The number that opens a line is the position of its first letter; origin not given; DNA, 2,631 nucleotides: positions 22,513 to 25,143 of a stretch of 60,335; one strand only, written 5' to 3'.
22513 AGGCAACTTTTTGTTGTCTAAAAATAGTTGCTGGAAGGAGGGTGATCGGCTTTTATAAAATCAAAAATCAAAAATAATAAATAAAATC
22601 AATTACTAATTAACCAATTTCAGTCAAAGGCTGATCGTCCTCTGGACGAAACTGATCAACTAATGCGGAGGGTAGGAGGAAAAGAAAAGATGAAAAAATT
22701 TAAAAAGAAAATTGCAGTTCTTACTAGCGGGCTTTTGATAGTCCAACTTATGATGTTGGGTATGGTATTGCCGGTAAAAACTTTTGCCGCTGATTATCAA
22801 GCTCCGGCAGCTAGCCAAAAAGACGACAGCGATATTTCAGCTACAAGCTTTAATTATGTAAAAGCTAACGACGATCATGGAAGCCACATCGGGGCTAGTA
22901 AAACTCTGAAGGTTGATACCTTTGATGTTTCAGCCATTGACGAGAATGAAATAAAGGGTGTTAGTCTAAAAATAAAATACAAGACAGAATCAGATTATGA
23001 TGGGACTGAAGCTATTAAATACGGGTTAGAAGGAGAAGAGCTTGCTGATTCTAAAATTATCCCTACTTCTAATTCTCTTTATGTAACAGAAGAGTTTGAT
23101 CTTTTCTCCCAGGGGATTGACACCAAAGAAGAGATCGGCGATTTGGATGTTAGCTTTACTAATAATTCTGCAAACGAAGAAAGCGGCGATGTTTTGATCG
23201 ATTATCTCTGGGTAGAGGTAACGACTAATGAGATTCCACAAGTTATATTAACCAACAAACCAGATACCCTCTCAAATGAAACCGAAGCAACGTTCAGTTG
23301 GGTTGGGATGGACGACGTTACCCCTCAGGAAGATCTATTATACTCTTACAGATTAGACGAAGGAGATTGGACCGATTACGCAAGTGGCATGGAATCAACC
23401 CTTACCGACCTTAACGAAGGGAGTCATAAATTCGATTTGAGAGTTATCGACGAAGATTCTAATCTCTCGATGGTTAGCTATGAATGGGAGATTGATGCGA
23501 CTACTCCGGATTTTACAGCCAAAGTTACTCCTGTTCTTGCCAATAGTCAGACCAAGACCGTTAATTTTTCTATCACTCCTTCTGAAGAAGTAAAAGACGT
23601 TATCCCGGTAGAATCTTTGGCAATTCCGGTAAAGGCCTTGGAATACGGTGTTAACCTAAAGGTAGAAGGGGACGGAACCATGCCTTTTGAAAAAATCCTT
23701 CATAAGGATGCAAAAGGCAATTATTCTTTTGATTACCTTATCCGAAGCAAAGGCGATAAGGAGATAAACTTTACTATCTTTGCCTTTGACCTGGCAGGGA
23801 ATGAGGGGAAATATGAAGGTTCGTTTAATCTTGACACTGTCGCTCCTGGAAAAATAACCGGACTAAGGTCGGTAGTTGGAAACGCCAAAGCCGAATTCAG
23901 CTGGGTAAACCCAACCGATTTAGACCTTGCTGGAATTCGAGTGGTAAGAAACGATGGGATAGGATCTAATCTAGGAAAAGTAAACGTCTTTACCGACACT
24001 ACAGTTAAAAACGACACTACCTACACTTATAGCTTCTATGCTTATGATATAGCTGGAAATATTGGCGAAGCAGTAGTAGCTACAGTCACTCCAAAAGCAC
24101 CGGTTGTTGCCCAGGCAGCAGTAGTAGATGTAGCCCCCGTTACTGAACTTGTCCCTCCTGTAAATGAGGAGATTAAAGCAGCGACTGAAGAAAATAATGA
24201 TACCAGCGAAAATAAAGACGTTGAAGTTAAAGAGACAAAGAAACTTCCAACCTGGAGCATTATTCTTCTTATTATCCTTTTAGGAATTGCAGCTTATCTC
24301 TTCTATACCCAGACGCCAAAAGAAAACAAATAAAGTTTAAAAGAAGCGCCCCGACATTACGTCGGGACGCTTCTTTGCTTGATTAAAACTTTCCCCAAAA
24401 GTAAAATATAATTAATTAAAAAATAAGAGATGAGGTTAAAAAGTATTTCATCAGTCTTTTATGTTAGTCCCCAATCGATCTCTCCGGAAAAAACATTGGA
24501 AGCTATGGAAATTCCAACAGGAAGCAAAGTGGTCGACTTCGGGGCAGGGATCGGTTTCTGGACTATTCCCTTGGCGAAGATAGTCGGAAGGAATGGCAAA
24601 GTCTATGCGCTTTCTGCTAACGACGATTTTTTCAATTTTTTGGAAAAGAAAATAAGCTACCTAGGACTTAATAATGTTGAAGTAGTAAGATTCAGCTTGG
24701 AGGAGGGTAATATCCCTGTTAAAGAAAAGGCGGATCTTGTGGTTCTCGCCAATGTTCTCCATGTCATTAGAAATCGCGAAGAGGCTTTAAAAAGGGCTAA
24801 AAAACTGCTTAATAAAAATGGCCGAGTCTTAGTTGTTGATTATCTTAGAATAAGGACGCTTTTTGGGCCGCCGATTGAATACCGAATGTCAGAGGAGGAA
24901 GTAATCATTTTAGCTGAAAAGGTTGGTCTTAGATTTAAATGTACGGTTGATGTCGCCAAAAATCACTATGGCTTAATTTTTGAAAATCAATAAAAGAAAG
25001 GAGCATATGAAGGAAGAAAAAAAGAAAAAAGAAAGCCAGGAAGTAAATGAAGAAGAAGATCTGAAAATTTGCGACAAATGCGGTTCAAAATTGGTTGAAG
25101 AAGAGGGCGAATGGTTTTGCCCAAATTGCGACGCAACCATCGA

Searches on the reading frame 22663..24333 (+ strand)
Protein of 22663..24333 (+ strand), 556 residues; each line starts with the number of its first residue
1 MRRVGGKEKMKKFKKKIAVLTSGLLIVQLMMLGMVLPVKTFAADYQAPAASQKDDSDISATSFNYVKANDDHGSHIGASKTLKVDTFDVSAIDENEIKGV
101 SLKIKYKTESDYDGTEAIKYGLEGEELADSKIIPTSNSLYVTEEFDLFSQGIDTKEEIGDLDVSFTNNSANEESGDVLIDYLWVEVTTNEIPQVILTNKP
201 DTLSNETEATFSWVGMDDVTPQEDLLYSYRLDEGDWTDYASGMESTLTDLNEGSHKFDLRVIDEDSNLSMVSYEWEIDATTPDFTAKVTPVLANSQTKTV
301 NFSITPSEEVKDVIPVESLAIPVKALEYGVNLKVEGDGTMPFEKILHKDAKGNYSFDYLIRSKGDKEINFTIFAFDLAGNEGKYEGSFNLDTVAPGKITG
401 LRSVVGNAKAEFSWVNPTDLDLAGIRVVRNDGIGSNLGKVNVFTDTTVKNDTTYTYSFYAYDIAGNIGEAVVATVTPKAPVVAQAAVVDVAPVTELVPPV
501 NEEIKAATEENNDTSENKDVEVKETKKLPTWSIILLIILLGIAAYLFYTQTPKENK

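Call 29: search_protein_families(library=pfam, proteins=[window:22663-24333:+], max_evalue=0.0001)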
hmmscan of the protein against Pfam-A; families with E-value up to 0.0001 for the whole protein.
window:22663-24333:+ (556 aa): 1 family
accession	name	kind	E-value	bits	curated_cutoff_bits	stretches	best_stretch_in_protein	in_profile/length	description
PF19077.6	Big_13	-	7.8e-05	23.5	27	0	346-392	56-102/102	Bacterial Ig-like domain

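Call 101: search_protein_families(library=pfam, proteins=[window:22663-24333:+], max_evalue=0.05)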
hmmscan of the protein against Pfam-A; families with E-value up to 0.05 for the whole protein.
window:22663-24333:+ (556 aa): 4 families
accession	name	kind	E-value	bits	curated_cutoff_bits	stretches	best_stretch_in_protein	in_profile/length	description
PF19077.6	Big_13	-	7.8e-05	23.5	27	0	346-392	56-102/102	Bacterial Ig-like domain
PF16389.11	DUF4998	-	0.0022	18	29.1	0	393-466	18-98/199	Domain of unknown function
PF07495.19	Y_Y_Y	-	0.0042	17.4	26.6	1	222-277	5-62/65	Y_Y_Y domain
PF16323.11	DUF4959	-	0.021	15.6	32.9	0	386-477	10-106/106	Domain of unknown function (DUF4959)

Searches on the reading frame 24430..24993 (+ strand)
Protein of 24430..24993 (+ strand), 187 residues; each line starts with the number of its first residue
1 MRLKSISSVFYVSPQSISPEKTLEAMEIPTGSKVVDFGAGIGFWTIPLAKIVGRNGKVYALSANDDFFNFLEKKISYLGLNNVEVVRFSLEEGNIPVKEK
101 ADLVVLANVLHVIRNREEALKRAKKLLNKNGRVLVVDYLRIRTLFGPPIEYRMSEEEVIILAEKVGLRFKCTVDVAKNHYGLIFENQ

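Call 29: search_protein_families(library=pfam, proteins=[window:24430-24993:+], max_evalue=0.0001)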
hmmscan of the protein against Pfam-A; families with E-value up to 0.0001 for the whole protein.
window:24430-24993:+ (187 aa): 11 families
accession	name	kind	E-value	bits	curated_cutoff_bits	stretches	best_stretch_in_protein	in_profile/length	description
PF13847.12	Methyltransf_31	-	1.5e-12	47.8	27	1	31-145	4-119/145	Methyltransferase domain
PF08242.18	Methyltransf_12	-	8.3e-12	46.1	30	1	35-133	1-98/98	Methyltransferase domain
PF13649.12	Methyltransf_25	-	1e-10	42.6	27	1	34-131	1-97/97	Methyltransferase domain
PF13489.12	Methyltransf_23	-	3.8e-10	40.2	27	1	27-140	19-121/164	Methyltransferase domain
PF01209.24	Ubie_methyltran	-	5.5e-10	39.4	20.1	1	20-142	37-158/233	ubiE/COQ5 methyltransferase family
PF08241.18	Methyltransf_11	-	7.3e-10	39.8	21.2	1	35-134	1-94/95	Methyltransferase domain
PF02527.21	GidB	-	2.1e-09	37.4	27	1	24-135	40-146/184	rRNA small subunit methyltransferase G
PF02475.24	TRM5-TYW2_MTfase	-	1e-08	35.7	28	1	13-115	20-119/164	TRM5/TYW2 methyltransferase domain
PF01135.25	PCMT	-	1.1e-05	25.8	20.3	1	21-86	64-129/210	Protein-L-isoaspartate(D-aspartate) O-methyltransferase (PCMT)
PF05175.20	MTS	-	1.2e-05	25.5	23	1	23-137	24-140/170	Methyltransferase small domain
PF00891.24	Methyltransf_2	-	7.9e-05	22.5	22.3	0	15-140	47-169/210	O-methyltransferase domain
